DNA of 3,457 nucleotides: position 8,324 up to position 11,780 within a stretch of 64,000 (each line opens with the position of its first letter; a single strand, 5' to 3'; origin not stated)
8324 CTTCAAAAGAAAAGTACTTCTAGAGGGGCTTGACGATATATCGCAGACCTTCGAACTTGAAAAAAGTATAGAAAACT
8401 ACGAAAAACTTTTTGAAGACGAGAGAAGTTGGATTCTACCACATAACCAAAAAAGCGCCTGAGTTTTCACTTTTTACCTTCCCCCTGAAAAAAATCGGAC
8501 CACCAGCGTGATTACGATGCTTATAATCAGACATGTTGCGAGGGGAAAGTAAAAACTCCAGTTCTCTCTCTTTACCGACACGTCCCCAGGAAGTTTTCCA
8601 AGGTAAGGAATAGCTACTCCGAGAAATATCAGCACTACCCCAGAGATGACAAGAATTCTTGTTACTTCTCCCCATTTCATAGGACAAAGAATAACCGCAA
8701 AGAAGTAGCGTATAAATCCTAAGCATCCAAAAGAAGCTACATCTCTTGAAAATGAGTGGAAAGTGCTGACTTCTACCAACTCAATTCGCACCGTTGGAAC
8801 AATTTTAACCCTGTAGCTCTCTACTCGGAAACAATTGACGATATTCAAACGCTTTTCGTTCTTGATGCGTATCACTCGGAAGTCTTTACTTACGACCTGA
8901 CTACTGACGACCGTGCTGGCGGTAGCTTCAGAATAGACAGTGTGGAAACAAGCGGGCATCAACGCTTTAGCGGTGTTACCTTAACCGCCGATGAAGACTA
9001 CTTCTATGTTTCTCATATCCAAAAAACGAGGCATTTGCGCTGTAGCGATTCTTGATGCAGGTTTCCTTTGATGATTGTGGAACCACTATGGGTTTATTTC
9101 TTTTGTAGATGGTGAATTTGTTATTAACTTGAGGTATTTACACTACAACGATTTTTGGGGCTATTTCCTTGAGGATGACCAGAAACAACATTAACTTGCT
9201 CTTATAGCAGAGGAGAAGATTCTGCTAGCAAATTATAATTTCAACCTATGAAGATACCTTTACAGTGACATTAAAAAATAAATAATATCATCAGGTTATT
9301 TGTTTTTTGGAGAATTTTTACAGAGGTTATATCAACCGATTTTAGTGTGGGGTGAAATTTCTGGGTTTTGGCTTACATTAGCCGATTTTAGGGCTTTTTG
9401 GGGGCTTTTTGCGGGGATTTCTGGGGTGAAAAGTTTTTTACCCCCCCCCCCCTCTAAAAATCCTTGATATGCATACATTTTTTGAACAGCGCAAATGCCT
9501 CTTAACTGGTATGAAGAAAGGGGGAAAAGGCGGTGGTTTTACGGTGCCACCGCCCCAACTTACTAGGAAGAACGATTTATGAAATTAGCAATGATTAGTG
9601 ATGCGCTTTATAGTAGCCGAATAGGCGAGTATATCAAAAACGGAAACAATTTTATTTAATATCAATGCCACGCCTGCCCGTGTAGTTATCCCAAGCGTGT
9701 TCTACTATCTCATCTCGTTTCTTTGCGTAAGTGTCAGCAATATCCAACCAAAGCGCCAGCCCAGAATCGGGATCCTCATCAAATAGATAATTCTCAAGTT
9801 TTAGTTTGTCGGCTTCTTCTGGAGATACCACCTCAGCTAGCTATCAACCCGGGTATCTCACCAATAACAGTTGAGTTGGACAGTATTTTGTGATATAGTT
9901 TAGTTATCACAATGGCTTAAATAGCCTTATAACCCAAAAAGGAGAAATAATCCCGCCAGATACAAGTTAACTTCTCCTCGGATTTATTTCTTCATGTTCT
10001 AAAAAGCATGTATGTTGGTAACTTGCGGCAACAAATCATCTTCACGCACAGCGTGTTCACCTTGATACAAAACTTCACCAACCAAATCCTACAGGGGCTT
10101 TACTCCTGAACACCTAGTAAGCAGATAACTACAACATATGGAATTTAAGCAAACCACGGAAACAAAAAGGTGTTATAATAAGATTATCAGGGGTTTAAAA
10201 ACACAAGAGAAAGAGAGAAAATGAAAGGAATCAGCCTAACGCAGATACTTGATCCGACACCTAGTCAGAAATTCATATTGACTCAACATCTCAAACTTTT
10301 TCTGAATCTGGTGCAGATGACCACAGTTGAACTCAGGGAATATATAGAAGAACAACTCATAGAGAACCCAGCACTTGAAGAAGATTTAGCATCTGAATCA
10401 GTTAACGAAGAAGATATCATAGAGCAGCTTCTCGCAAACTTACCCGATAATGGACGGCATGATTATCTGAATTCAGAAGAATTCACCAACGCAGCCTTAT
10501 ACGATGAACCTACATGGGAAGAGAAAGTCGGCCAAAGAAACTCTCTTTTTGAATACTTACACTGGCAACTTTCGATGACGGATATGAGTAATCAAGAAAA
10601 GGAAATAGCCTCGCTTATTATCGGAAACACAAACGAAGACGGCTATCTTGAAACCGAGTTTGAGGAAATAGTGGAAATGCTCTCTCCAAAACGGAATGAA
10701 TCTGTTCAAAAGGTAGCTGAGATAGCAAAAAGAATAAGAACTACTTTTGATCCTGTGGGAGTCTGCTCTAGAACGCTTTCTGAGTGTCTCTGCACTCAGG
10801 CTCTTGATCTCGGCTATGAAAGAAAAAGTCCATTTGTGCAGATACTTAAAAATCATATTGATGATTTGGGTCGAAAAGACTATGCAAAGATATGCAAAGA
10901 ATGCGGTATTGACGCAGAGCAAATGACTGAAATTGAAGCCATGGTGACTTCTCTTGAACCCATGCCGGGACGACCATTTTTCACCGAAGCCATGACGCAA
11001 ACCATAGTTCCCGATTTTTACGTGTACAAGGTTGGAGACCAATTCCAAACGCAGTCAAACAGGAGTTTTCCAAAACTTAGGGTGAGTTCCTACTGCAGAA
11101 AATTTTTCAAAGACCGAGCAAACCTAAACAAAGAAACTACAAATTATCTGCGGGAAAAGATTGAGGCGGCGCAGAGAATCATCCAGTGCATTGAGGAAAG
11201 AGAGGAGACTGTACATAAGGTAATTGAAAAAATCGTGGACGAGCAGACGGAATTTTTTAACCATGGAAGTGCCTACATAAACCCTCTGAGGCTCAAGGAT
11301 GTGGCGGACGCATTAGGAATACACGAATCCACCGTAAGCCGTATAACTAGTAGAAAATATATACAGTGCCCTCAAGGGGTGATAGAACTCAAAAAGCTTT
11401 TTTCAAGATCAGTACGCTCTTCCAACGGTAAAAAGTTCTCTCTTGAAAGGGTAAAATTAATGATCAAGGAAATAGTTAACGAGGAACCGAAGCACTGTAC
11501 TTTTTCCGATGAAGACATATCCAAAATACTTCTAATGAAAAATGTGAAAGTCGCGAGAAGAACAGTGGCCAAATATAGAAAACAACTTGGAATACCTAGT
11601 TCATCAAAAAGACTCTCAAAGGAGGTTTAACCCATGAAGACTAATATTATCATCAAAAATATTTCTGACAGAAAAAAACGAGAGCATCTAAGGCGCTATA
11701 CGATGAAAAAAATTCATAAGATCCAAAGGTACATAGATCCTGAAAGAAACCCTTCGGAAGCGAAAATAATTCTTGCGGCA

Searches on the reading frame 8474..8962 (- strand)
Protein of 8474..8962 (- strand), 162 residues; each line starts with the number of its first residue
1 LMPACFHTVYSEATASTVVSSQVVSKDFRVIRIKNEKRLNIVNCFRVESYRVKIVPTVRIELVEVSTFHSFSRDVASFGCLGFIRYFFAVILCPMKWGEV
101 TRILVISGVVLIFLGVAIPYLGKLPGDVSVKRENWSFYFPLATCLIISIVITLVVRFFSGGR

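Call 8: search_protein_families(library=pfam, proteins=[window:8474-8962:-], max_evalue=0.01)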
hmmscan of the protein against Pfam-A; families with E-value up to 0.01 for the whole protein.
window:8474-8962:- (162 aa): 1 family
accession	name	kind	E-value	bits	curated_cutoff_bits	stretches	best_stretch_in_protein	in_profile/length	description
PF11146.13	DUF2905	-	6.3e-19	68.4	22.2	1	102-158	2-64/64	Protein of unknown function (DUF2905)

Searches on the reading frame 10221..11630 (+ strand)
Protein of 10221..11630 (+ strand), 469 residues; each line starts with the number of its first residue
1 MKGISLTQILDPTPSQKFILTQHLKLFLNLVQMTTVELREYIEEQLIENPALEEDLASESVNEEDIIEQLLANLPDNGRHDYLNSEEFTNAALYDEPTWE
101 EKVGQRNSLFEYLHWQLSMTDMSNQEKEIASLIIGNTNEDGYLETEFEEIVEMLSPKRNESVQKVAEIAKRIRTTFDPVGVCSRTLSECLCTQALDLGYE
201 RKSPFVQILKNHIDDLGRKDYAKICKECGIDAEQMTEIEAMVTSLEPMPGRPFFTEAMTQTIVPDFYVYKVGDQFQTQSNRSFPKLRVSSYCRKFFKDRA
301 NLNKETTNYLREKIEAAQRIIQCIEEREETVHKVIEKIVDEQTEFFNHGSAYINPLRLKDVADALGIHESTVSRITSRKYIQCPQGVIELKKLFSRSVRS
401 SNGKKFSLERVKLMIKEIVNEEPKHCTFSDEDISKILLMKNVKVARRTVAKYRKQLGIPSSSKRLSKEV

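Call 8: search_protein_families(library=pfam, proteins=[window:10221-11630:+], max_evalue=0.01)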
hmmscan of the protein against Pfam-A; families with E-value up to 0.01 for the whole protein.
window:10221-11630:+ (469 aa): 6 families
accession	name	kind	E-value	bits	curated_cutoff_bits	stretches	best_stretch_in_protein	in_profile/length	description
PF04552.19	Sigma54_DBD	-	1.2e-55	188.1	22.8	1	308-464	2-158/160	Sigma-54, DNA binding domain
PF04963.19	Sigma54_CBD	-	5.2e-49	166.9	22.9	1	100-290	3-183/185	Sigma-54 factor, core binding domain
PF00309.25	Sigma54_AID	-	1e-11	44.9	23.8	1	15-54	7-46/46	Sigma-54 factor, Activator interacting domain (AID)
PF13384.12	HTH_23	-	0.0007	19.8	24.6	1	357-378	19-40/50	Homeodomain-like domain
PF09339.16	HTH_IclR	-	0.0039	17.4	22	0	355-376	18-39/52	IclR helix-turn-helix domain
PF12728.13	HTH_17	-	0.0099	16.6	27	0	356-381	2-27/51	Helix-turn-helix domain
